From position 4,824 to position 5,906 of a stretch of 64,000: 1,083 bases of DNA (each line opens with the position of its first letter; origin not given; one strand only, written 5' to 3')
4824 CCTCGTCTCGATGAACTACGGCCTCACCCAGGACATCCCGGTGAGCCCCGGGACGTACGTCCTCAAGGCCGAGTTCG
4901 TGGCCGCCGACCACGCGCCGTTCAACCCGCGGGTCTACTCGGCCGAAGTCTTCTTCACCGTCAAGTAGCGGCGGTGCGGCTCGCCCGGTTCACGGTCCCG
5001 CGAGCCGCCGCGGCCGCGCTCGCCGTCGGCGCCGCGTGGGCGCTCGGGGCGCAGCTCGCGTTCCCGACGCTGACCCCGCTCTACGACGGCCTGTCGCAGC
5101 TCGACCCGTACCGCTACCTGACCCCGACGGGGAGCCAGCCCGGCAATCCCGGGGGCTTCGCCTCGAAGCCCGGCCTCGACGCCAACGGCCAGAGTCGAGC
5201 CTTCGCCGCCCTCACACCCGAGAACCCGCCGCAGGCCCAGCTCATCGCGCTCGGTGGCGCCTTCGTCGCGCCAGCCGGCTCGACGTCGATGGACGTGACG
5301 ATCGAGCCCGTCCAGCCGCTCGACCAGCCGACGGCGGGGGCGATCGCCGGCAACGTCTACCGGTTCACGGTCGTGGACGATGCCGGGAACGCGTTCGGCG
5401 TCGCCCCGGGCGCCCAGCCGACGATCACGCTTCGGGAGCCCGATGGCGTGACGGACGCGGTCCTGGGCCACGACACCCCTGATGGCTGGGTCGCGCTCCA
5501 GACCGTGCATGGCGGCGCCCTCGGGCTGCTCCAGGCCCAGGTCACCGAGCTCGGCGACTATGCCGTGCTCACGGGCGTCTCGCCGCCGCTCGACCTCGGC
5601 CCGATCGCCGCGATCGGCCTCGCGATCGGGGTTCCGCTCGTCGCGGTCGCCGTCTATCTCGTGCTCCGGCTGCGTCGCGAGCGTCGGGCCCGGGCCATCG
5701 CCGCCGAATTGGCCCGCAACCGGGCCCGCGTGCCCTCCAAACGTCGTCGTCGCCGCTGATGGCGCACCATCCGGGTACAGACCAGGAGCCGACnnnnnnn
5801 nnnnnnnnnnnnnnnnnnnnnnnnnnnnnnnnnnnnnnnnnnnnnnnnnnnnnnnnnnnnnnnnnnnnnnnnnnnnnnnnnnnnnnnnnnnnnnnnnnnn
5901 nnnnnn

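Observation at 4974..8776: Paralogous pair of secreted, C-terminally anchored proteins of unknown family brackets an orphan solute-binding protein and a CPBP protease, directly downstream of the copper locus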

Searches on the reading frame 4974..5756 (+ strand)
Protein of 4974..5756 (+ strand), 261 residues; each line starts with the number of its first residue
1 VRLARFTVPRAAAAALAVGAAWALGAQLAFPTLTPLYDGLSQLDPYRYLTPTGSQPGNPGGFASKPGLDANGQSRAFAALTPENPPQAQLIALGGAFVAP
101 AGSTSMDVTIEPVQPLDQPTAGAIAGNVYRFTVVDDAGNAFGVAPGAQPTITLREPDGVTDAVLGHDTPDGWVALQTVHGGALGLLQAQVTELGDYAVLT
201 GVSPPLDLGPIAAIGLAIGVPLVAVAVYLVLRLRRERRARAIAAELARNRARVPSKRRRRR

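Call 8: search_protein_families(library=pfam, proteins=[window:4974-5756:+], max_evalue=0.1)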
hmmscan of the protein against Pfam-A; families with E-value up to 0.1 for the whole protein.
window:4974-5756:+ (261 aa): 1 family
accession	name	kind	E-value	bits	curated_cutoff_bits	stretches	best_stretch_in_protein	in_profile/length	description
PF09594.16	GT87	-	0.036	14.3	25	1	212-244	101-133/237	Glycosyltransferase family 87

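Call 9: search_protein_families(library=ncbifam, proteins=[window:4974-5756:+], max_evalue=0.1)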
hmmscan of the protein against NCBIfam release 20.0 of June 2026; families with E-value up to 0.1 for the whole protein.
window:4974-5756:+ (261 aa): 0 families

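Call 10: find_homologous_proteins(query=window:4974-5756:+, max_evalue=0.001)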
Query window:4974-5756:+ (261 aa): 120 proteins with E <= 0.001 among 8000 candidates.
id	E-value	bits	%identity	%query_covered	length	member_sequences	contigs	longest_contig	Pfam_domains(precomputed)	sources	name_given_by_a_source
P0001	1.9e-161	554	100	100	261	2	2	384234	-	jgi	-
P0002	6.1e-91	323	64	90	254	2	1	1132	-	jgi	jgi:hypothetical protein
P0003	4.9e-88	313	63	87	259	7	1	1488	-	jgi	jgi:hypothetical protein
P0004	4.9e-88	313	62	93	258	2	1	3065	-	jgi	jgi:hypothetical protein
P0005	4.2e-84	300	62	90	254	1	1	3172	-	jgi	jgi:hypothetical protein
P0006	2.2e-83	298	57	85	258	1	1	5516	-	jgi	-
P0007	1.2e-82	296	62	92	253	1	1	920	-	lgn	-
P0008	1.7e-82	295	61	89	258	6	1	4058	-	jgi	-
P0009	3.1e-82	294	60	95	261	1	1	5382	-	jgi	jgi:hypothetical protein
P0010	3.5e-82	294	59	97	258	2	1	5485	-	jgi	jgi:hypothetical protein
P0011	3.8e-82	294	62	90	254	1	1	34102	-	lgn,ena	-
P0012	1.3e-81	292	60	97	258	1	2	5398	-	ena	-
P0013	2.4e-81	291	58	89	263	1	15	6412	-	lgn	-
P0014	2.5e-81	291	58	97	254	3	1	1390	-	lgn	-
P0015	7.4e-81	290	59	90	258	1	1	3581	-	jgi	jgi:hypothetical protein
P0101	1.3e-26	112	43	63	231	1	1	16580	-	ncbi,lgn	-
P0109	8.9e-21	93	35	95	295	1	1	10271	-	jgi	jgi:hypothetical protein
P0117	7.9e-14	70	38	63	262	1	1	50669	-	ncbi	ncbi:MAG: hypothetical protein NVSMB29_02360 [Candidatus Dormibacteria bacterium]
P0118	8.6e-11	60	35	74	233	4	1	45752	-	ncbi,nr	ncbi:MAG TPA: hypothetical protein VH134_01800 [Candidatus Dormibacteraeota bacterium]|nr:hypothetic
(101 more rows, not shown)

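Call 17: find_related_loci(query=A2, collection=genome_contigs, flank=10000)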
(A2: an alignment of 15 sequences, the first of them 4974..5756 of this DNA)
Query A2 (261 aa) in genome_contigs; peptide patterns used: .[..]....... (x = any residue, [..] = any of these).
26 stretches matched a pattern; 22 encode a relative of the query (tblastn E <= 1e-3); 22 distinct loci.
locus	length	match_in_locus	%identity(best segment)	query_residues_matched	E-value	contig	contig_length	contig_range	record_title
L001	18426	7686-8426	43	10-256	2e-48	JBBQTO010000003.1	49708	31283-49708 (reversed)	MAG: Candidatus Limnocylindrales bacterium isolate Co_metawrap_1847 Cmw_1847_k141_8498139_length_49708_cov_11.9982, whol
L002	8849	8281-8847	52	10-197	1e-46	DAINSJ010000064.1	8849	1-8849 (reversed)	MAG TPA_asm: Candidatus Limnocylindrales bacterium isolate CTOTU41449 NODE_5390_length_8849_cov_12.262452, whole genome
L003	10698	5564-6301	40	15-258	5e-43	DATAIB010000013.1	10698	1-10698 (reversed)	MAG TPA_asm: Candidatus Limnocylindrales bacterium isolate SMAG_U6872 k141_1094859, whole genome shotgun sequence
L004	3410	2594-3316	38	15-258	8e-38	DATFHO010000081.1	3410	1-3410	MAG TPA_asm: Candidatus Limnocylindrales bacterium isolate SMAG_U8691 k141_274432, whole genome shotgun sequence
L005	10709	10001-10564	44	11-199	4e-37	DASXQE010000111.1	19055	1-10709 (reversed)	MAG TPA_asm: Candidatus Limnocylindrales bacterium isolate SMAG_U5426 k141_3811633, whole genome shotgun sequence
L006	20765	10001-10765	38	15-257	1e-34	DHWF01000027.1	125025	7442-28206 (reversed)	MAG TPA_asm: Chloroflexi bacterium UBA5189 UBA5189_contig_12, whole genome shotgun sequence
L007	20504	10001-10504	48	3-172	1e-34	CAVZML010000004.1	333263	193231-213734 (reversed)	MAG: uncultured Chloroflexia bacterium isolate MFD02199.bin.2.145 genome assembly, contig: contig_1829, whole genome sho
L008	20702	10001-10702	40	2-238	2e-34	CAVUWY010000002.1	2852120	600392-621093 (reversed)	MAG: uncultured Chloroflexia bacterium isolate MFD06435.bin.2.45 genome assembly, contig: contig_37824, whole genome sho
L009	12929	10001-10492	44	36-199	2e-32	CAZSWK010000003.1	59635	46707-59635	MAG TPA_asm: uncultured Anaerolineaceae bacterium isolate binchicken_co94_368 genome assembly, contig: NODE_570_length_5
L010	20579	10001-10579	40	36-231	1e-29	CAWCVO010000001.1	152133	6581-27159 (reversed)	MAG: uncultured Chloroflexia bacterium isolate MFD05442.bin.1.98 genome assembly, contig: contig_18399, whole genome sho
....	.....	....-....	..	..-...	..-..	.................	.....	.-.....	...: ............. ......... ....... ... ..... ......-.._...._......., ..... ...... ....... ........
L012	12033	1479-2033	39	15-199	6e-29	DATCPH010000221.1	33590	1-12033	MAG TPA_asm: Candidatus Limnocylindrales bacterium isolate SMAG_U7222 k141_116874, whole genome shotgun sequence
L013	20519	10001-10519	40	33-205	1e-28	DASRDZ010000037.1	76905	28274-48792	MAG TPA_asm: Candidatus Dormiibacterota bacterium isolate SMAG_U9993 k141_1544747, whole genome shotgun sequence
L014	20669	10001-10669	38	35-261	7e-27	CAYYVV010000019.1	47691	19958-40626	MAG TPA_asm: uncultured Anaerolineaceae bacterium isolate binchicken_co54_371 genome assembly, contig: NODE_1235_length_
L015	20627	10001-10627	42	26-232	9e-27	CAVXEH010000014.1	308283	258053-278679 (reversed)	MAG: uncultured Chloroflexia bacterium isolate MFD02416.bin.1.132 genome assembly, contig: contig_62513, whole genome sh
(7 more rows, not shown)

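Call 19: predict_structure(alignment_id=A1)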
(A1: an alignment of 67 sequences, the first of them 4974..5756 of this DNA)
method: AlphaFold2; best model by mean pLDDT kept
length: 261 residues; sequences in the alignment: 67
mean_pLDDT: 93.3   pTM: 0.76
mean pLDDT of the five models: 93.3, 92.9, 92.5, 92.0, 91.9
residues with pLDDT >= 90: 222; 70-90: 21; 50-70: 18; < 50: 0
segments of 3 or more residues with pLDDT < 50: none
pLDDT, mean of each block of 10 residues (from residue 1): 71 94 91 62 94 97 98 98 98 98 98 98 98 98 97 97 98 97 94 98 93 95 98 98 95 75 62
secondary structure, 60 per line:
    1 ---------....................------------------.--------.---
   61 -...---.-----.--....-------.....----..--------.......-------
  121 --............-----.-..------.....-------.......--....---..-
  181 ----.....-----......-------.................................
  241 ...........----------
elements in order: H10-29 E62-64 E77-80 E88-92 E107-113 E123-134 E150-154 E162-168 E171-174 E185-189 E195-200 H208-251

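Call 21: search_protein_representatives(alignment_id=A1)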
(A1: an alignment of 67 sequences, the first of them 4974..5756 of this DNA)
Query: 67 sequences, 256 profile positions. Proteins with E-value up to 0.001 (for the whole library): 1462; up to 1e-10: 1122; up to 1e-30: 438. The best 150 are listed.
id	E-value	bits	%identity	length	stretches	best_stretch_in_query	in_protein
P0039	2.3e-93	328.2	-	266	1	2-255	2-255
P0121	2.7e-90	318.2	-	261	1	4-254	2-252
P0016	1.3e-87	309.4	-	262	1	5-256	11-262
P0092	1.0e-86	306.4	-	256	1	4-253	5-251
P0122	1.1e-86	306.3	-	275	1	1-250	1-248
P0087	3.7e-84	298.1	-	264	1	7-253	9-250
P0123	1.3e-81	289.7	-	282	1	4-256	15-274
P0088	2.5e-80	285.5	-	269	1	6-252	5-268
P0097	6.2e-80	284.2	-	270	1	7-254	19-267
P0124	7.9e-79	280.6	-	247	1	14-254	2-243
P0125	8.5e-78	277.2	-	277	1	5-253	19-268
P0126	2.8e-77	275.5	-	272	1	3-250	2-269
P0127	5.0e-77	274.7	-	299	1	3-255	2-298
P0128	5.9e-77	274.4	-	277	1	3-251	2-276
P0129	2.3e-76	272.5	-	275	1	5-256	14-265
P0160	2.2e-69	249.6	-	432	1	5-176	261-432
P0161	2.5e-69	249.4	-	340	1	5-234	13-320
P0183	7.6e-66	238.0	-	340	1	9-235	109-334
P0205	1.5e-63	230.5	-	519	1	3-250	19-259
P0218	6.0e-61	222.0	-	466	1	3-252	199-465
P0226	1.1e-59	217.9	-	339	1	3-233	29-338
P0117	2.0e-59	217.0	-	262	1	12-237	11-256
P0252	7.8e-56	205.2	-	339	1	6-235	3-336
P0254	1.6e-55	204.2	-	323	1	4-250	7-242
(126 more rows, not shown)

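Call 25: search_solved_structures(query=A1, max_evalue=1)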
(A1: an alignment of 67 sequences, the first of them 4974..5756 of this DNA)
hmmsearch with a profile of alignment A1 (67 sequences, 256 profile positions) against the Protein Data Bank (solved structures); distinct sequences matched with E-value up to 1: 5.
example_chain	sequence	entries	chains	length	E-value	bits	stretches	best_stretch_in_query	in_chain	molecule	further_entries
8yzk_A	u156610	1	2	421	0.046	15.9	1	164-232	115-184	Soluble cytochrome b562,G-protein coupled receptor family C group 5 member D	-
9ima_B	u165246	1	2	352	0.18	14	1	178-232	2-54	G-protein coupled receptor family C group 5 member D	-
5cwq_A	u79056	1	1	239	0.38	12.9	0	202-245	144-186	Designed helical repeat protein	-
2klu_A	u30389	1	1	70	0.48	12.6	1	203-250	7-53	T-cell surface glycoprotein CD4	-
7y1b_A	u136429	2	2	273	0.52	12.4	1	166-237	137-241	Isoform 2 of Basigin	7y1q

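Call 33: fold_search(model_id=the predicted structure, library=pdb)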
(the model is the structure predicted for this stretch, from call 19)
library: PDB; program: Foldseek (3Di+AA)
matches with E <= 10: 550; with E <= 0.001: 0
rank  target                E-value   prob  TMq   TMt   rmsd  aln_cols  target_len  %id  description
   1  9e5c_5n               2.0e-02  0.94  0.28  0.14   9.1       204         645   10  Cryo-EM structure of 96 nm repeat of microtubule doublet from T. brucei flagellum (released 2025-03-12)
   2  7crw_A                3.4e-02  0.97  0.30  0.29   9.7       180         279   10  Cryo-EM structure of rNLRP1-rDPP9 complex (released 2021-03-24)
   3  8j07_k3               4.0e-02  0.96  0.28  0.16   8.7       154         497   12  96nm repeat of human respiratory doublet microtubule and associated axonemal complexes (released 2023-07-26)
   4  9fqr_Hn               6.9e-02  0.94  0.29  0.14   9.5       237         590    7  96-nm repeat of axonemal doublet microtubules from bovine sperm (released 2025-03-26)
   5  6m3q_E                1.4e-01  0.97  0.34  0.20   5.1       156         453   11  Crystal structure of AnkB/beta4-spectrin complex (released 2020-05-13)
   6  9y6s_9K               1.4e-01  0.75  0.28  0.15  10.5       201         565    7  96-nm repeat of the Leishmania tarentolae doublet microtubule (released 2025-12-17)
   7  7qry_B                1.4e-01  0.08  0.13  0.17  16.2       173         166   12  Crystal structure of B30.2 PRYSPRY domain of MID1 (released 2022-05-04)
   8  3wnk                  1.8e-01  0.38  0.20  0.09  10.6       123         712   12  Crystal Structure of Bacillus circulans T-3040 cycloisomaltooligosaccharide glucanotransferase (released 2014-02-05)
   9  9m0b_A                1.8e-01  0.25  0.18  0.08   9.2       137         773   16  Crystal structure of alpha-agarase AGA from Catenovulum maritimum (released 2026-03-04)
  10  7jn7_B                1.9e-01  0.47  0.23  0.22  10.0       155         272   10  Human DPP9-CARD8 complex (released 2021-05-19)
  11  2y2w_C                1.9e-01  0.25  0.19  0.11   8.3       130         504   11  Elucidation of the substrate specificity and protein structure of AbfB, a family 51 alpha-L-arabinofuranosidase from B (released 2011-12-28)
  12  7p0e_A                1.9e-01  0.15  0.17  0.20  15.7       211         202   16  Crystal structure of human filamin C domains 14-15 cardiovascular disease causing mutation G1676R (released 2022-07-13)
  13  7qry_A                2.0e-01  0.06  0.13  0.17  16.2       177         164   12  Crystal structure of B30.2 PRYSPRY domain of MID1 (released 2022-05-04)
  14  6adq_Y                2.0e-01  0.04  0.12  0.14  18.8       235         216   11  Respiratory Complex CIII2CIV2SOD2 from Mycobacterium smegmatis (released 2018-11-14)
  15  7ouu_B                2.3e-01  0.15  0.17  0.21  16.6       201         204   16  Crystal structure of human filamin C domains 14-15 (released 2022-06-22)
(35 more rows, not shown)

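Call 35: search_protein_families(library=pfam, alignment_id=A1, max_evalue=10)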
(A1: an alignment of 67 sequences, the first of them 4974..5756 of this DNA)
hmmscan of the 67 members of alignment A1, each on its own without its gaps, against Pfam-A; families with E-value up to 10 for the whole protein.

A. member 1, window:4974-5756:+ (261 aa): 2 families
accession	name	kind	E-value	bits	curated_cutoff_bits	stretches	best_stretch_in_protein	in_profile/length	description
PF09594.16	GT87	-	0.036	14.3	25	1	212-244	101-133/237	Glycosyltransferase family 87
PF13622.12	4HBT_3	-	3.2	8.5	24.3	1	80-114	26-57/83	Acyl-CoA thioesterase N-terminal domain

B. families by the number of members that match (of 67 scanned): 45 families (the first 25 are shown)
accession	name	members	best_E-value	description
PF20087.4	DUF6479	4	0.0054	Family of unknown function (DUF6479)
PF10215.14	Ost4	3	0.015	Oligosaccaryltransferase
PF23933.1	DUF7269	3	0.015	Family of unknown function (DUF7269)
PF21314.2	TM_ErbB1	3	0.017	Epidermal growth factor receptor transmembrane-juxtamembrane segment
PF19762.4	DUF6249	3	0.022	Domain of unknown function (DUF6249)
PF07584.16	BatA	3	0.092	Aerotolerance regulator N-terminal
PF25587.1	Rv2743c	3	0.52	Rv2743c family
PF19865.4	DUF6338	2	0.017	Family of unknown function (DUF6338)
PF14316.11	DUF4381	2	0.019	Domain of unknown function (DUF4381)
PF02656.20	DUF202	2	0.056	Domain of unknown function (DUF202)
PF16027.10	DUF4786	2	0.19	Domain of unknown function (DUF4786)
PF07332.16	Phage_holin_3_6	2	0.94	Putative Actinobacterial Holin-X, holin superfamily III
PF19545.4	DUF6069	1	0.0026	Family of unknown function (DUF6069)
PF21222.2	Lamp2_2nd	1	0.0081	Lysosome-associated membrane glycoprotein 2, transmembrane segment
PF22821.2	ZP1_ZP4_Ig-like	1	0.015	Zona pellucida sperm-binding proteins 1/4, Ig-like domain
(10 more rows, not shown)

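Call 37: find_encoding_contigs(protein=P0001, flank=10000, max_places=2)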
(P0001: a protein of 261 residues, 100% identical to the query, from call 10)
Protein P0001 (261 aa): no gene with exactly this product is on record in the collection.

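Call 38: find_encoding_contigs(protein=P0117, flank=10000, max_places=2)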
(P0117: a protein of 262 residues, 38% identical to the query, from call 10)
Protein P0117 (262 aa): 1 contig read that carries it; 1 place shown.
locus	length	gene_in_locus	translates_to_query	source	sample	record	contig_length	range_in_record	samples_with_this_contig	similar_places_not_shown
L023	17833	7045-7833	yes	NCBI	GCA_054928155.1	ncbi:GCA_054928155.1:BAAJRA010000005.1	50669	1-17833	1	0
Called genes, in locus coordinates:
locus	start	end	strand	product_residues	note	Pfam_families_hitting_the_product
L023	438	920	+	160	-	PF02542:YgbB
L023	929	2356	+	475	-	PF01921:tRNA-synt_1f (faint), PF01406:tRNA-synt_1e, PF00133:tRNA-synt_1 (weak), PF09334:tRNA-synt_1g (weak), PF09190:DALR_2, PF23493:CysS_C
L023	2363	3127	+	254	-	PF08032:SpoU_sub_bind, PF00588:SpoU_methylase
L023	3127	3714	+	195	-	PF05991:NYN_YacP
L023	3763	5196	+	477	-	-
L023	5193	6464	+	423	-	PF13433:Peripla_BP_5 (weak), PF13458:Peripla_BP_6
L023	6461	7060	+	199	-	PF02517:Rce1-like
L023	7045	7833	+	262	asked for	-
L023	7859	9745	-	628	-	PF00004:AAA, PF07728:AAA_5 (weak), PF17862:AAA_lid_3, PF01434:Peptidase_M41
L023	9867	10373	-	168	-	-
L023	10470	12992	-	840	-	PF04122:CW_binding_2 (faint)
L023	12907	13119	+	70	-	-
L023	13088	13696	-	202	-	-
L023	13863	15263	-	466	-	PF00082:Peptidase_S8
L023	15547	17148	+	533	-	PF13088:BNR_2 (faint)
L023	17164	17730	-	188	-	PF01965:DJ-1_PfpI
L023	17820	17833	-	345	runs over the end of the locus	PF03116:NQR2_RnfD_RnfE (weak)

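Call 39: find_encoding_contigs(protein=P0118, flank=8000, max_places=2)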
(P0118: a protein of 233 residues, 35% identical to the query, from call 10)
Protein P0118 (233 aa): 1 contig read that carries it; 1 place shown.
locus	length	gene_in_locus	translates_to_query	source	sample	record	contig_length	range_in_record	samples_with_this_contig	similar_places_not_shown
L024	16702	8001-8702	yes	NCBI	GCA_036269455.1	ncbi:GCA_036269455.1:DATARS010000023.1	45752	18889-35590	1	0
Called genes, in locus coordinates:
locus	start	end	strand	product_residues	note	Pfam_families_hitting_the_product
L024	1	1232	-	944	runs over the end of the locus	PF13510:Fer2_4, PF00890:FAD_binding_2 (weak), PF01494:FAD_binding_3 (weak), PF07992:Pyr_redox_2, PF12831:FAD_oxidored, PF17806:SO_alpha_A3, PF01571:GCV_T, PF08669:GCV_T_C, +4 more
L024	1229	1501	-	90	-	PF04267:SoxD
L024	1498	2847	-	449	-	PF00478:IMPDH (faint), PF01645:Glu_synthase, PF01070:FMN_dh, PF00977:His_biosynth (faint), PF03060:NMO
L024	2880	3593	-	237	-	PF01493:GXGXG (weak)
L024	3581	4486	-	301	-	PF13522:GATase_6, PF13537:GATase_7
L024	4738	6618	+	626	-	PF13185:GAF_2, PF01590:GAF, PF13492:GAF_3, PF13185:GAF_2, PF17853:GGDEF_2, PF13556:HTH_30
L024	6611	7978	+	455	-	PF00120:Gln-synt_C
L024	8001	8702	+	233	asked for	-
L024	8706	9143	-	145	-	PF00582:Usp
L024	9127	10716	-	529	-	PF00324:AA_permease, PF13520:AA_permease_2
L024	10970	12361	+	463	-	PF00291:PALP, PF00571:CBS (weak)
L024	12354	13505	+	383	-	PF01053:Cys_Met_Meta_PP, PF00155:Aminotran_1_2 (weak), PF01041:DegT_DnrJ_EryC1 (faint)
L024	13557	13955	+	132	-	-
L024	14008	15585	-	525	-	PF01663:Phosphodiest, PF00884:Sulfatase (faint)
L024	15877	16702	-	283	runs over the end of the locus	PF13489:Methyltransf_23, PF08241:Methyltransf_11 (faint), PF13649:Methyltransf_25 (faint), PF08003:Methyltransf_9 (weak)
